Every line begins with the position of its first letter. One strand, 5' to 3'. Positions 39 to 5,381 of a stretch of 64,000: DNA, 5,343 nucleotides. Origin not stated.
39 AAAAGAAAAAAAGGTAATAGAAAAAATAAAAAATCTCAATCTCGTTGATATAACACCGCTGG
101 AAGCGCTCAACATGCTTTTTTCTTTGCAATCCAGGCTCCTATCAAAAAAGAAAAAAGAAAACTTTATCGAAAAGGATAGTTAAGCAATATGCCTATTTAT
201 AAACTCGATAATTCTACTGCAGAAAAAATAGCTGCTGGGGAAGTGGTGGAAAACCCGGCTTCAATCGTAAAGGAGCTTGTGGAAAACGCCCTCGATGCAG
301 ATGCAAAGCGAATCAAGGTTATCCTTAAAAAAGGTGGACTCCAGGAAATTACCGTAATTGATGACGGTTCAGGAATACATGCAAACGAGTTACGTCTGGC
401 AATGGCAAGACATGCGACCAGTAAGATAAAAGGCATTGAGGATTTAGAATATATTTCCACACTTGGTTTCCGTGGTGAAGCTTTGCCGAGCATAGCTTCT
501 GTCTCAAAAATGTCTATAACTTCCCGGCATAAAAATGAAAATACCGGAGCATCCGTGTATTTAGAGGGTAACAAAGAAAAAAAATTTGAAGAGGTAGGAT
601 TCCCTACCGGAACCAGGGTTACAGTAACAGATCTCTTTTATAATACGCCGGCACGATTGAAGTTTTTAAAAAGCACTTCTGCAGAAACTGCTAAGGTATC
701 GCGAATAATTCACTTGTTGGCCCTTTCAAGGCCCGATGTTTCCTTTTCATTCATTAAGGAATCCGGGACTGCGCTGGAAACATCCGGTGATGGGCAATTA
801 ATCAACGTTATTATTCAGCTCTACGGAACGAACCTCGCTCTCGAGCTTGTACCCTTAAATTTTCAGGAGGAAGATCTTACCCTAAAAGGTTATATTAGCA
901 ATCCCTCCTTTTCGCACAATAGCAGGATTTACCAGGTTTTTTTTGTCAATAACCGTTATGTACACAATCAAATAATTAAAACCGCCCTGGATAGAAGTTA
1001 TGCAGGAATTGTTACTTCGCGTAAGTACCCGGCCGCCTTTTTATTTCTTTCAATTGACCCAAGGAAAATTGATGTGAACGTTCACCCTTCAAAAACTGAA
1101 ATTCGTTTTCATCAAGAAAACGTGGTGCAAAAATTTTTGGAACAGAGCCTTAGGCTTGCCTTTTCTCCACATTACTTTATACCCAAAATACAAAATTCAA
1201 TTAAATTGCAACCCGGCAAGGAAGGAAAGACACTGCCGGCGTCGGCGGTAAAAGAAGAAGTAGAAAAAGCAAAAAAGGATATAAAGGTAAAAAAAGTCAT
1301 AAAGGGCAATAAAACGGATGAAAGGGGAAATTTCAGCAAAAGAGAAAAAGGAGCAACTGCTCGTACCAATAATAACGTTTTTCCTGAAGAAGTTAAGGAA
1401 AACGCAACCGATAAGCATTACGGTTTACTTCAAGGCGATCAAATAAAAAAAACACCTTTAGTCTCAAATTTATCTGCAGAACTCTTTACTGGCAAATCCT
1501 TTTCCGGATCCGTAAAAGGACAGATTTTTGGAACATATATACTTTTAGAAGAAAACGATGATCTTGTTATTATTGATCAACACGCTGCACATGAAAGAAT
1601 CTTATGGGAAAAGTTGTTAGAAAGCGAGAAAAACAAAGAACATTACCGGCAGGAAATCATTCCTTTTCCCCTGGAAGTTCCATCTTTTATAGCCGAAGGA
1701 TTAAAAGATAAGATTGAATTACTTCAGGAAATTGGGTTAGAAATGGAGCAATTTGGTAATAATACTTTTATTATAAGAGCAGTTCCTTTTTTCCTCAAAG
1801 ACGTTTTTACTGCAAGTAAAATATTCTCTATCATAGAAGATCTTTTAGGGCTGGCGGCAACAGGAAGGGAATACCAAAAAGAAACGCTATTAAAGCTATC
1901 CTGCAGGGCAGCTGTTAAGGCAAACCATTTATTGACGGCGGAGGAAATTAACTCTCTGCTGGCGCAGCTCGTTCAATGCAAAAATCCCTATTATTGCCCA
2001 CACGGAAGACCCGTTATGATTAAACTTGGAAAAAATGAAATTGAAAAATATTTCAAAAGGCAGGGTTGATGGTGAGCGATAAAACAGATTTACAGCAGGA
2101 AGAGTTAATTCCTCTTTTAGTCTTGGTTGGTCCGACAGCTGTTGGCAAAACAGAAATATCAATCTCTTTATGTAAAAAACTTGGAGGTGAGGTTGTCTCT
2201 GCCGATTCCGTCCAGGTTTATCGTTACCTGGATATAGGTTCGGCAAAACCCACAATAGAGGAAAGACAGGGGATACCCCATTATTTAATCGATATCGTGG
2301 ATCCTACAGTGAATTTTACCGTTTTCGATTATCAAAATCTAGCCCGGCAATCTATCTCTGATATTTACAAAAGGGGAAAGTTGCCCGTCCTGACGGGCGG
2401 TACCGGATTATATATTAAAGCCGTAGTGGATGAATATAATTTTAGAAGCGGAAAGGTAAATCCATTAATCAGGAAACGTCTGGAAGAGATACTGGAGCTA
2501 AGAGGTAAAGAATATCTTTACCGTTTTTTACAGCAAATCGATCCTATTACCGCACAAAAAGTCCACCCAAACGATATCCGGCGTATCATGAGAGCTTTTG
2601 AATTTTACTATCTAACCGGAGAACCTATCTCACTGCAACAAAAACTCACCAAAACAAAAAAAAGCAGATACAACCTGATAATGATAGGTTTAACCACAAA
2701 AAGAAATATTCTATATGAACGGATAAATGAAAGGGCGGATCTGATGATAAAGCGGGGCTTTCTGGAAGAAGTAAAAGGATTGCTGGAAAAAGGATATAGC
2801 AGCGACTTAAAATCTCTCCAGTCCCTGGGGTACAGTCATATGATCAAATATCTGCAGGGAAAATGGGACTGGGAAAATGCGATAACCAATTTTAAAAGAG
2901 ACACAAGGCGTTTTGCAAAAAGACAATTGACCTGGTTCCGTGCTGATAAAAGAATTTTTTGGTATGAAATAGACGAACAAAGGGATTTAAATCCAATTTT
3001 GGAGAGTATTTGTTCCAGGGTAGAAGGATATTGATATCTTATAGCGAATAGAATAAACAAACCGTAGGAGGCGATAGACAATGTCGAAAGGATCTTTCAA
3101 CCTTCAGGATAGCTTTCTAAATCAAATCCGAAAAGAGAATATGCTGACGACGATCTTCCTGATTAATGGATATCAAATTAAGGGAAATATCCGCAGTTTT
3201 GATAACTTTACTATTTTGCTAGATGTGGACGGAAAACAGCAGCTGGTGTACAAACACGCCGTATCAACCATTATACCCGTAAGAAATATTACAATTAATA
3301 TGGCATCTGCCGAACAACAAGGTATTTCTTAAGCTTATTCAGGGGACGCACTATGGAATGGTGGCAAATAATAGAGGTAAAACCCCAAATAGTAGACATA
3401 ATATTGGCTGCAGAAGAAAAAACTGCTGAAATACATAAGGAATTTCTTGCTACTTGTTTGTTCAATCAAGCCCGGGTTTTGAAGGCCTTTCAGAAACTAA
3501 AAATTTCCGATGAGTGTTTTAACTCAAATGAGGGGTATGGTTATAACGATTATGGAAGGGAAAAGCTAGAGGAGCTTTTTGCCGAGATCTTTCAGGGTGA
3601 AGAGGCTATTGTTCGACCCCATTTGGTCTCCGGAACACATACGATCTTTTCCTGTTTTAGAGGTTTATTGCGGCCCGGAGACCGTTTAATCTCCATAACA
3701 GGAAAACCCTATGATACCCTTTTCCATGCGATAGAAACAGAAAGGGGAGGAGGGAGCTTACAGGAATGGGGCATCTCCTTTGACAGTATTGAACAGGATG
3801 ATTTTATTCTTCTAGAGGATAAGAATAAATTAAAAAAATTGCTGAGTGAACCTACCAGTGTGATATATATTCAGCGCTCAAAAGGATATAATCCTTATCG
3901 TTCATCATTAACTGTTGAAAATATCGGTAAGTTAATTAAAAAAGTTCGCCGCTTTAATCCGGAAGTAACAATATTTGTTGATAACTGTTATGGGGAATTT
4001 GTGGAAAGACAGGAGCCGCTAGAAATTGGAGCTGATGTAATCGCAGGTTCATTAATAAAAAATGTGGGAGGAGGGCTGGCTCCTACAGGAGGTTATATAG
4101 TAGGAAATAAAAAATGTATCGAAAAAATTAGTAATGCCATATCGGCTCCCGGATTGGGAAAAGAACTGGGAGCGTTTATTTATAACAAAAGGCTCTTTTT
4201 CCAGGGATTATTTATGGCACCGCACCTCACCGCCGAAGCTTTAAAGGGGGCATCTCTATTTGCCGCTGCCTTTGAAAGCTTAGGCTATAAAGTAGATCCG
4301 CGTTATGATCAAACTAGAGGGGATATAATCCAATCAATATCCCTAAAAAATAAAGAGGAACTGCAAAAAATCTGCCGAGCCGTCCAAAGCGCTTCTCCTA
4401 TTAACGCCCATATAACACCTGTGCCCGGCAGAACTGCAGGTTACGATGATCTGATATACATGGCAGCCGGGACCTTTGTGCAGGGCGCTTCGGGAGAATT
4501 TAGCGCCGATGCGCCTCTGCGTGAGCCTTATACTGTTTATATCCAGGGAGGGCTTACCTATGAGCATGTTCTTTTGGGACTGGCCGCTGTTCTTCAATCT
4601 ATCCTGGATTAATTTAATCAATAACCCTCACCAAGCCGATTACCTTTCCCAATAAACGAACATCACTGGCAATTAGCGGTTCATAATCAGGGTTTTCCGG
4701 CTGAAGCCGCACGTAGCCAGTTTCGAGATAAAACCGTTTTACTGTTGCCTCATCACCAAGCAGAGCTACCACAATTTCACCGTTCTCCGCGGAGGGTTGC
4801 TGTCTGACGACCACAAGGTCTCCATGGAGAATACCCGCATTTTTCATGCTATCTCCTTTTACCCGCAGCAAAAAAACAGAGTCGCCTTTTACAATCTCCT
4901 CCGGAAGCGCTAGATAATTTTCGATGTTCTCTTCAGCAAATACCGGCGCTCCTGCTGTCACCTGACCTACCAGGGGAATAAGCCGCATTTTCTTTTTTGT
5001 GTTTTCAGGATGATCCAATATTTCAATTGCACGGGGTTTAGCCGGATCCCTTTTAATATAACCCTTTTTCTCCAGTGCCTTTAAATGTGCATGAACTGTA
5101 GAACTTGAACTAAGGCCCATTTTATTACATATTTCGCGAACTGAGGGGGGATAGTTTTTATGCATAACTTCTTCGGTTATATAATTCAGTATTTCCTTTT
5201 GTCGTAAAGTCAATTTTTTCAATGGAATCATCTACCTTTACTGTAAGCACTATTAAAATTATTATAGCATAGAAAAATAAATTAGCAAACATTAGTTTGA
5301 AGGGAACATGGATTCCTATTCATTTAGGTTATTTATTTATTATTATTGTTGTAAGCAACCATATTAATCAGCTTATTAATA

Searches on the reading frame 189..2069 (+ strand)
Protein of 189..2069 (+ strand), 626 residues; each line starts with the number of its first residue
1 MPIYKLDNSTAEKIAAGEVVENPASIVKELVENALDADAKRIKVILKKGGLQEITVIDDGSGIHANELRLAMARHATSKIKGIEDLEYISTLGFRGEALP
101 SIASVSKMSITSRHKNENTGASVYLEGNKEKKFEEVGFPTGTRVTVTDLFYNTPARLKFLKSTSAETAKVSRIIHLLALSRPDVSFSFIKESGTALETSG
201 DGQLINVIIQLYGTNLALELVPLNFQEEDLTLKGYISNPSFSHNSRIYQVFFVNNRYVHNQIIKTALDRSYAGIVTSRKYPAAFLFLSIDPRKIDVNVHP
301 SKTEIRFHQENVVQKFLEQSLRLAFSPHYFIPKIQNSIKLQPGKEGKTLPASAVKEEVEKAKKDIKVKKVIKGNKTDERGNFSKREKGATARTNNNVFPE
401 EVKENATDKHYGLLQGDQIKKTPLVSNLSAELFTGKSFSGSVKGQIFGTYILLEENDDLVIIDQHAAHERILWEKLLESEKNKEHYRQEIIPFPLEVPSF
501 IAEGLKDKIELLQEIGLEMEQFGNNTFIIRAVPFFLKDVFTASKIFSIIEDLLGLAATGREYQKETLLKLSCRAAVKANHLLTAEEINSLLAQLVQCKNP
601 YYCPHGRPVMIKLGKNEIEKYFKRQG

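Call 5: search_protein_families(library=pfam, proteins=[window:189-2069:+])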
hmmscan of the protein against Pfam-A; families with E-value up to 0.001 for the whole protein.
window:189-2069:+ (626 aa): 4 families
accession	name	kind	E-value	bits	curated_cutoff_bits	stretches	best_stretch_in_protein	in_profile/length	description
PF01119.25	DNA_mis_repair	-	3e-36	124.1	26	1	208-324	1-117/119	DNA mismatch repair protein, C-terminal domain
PF08676.16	MutL_C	-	2e-30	105.8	25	1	444-580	2-140/142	MutL C terminal dimerisation domain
PF13589.12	HATPase_c_3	-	4.5e-15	56.3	25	1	24-135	4-115/137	Histidine kinase-, DNA gyrase B-, and HSP90-like ATPase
PF02518.31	HATPase_c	-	6.2e-07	30.3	26.4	1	25-77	8-63/111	Histidine kinase-, DNA gyrase B-, and HSP90-like ATPase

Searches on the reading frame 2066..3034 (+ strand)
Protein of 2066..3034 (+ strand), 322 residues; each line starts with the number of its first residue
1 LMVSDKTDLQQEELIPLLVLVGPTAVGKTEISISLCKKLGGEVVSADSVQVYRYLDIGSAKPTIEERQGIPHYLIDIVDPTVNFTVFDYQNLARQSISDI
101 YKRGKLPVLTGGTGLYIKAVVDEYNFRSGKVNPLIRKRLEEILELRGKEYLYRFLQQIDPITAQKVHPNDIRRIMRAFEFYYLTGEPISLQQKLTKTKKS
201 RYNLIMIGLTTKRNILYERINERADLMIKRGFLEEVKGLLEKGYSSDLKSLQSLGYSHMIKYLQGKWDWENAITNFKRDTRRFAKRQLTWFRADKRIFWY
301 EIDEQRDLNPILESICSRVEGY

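Call 5: search_protein_families(library=pfam, proteins=[window:2066-3034:+])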
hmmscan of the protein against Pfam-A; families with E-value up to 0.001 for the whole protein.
window:2066-3034:+ (322 aa): 2 families
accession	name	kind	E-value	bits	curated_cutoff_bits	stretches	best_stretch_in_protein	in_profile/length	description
PF01715.23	IPPT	-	4.6e-90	302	23.6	1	50-293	1-242/243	IPP transferase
PF01745.22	IPT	-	1.6e-10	41.3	20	1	18-91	4-75/233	Isopentenyl transferase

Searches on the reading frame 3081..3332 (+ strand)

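Call 5: search_protein_families(library=pfam, proteins=[window:3081-3332:+])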
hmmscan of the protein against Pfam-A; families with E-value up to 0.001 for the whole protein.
window:3081-3332:+ (83 aa): 1 family
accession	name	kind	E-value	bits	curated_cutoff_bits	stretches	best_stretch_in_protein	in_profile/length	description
PF17209.9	Hfq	-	7.9e-32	109.1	27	1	8-70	1-63/64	Hfq protein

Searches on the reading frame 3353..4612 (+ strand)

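Call 5: search_protein_families(library=pfam, proteins=[window:3353-4612:+])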
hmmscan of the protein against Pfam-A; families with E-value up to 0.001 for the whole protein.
window:3353-4612:+ (419 aa): 2 families
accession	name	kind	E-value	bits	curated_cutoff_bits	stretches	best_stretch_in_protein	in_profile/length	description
PF06838.17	Met_gamma_lyase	-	2.5e-154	514.1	24.2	1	16-417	4-404/405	Methionine gamma-lyase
PF01053.26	Cys_Met_Meta_PP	-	2.7e-12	46.4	27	1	53-261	35-224/381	Cys/Met metabolism PLP-dependent enzyme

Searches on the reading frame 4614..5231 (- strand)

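Call 5: search_protein_families(library=pfam, proteins=[window:4614-5231:-])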
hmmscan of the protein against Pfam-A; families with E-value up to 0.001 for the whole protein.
window:4614-5231:- (205 aa): 9 families
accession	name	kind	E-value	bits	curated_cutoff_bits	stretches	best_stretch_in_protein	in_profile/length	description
PF00717.28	Peptidase_S24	-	1.2e-35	122.2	23.3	1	86-198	1-116/116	Peptidase S24-like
PF01726.22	LexA_DNA_bind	-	1.3e-26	92.6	23.7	1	5-68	2-65/65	LexA DNA binding domain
PF13412.12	HTH_24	-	3.4e-07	30.2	21.9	1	11-60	5-48/48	Winged helix-turn-helix DNA-binding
PF12802.13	MarR_2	-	3.4e-06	27.6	27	1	7-62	3-55/61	MarR family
PF13463.12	HTH_27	-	1.4e-05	25.7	22.2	1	7-64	1-53/68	Winged helix DNA-binding domain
PF13730.12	HTH_36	-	2.8e-05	24.3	25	1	29-59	26-55/55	Helix-turn-helix domain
PF09339.16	HTH_IclR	-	3.6e-05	23.9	22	1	28-63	18-52/52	IclR helix-turn-helix domain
PF01022.26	HTH_5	-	0.00015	22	22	1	30-60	17-46/47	Bacterial regulatory protein, arsR family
PF01047.28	MarR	-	0.0002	21.6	24.6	1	27-62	16-50/59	MarR family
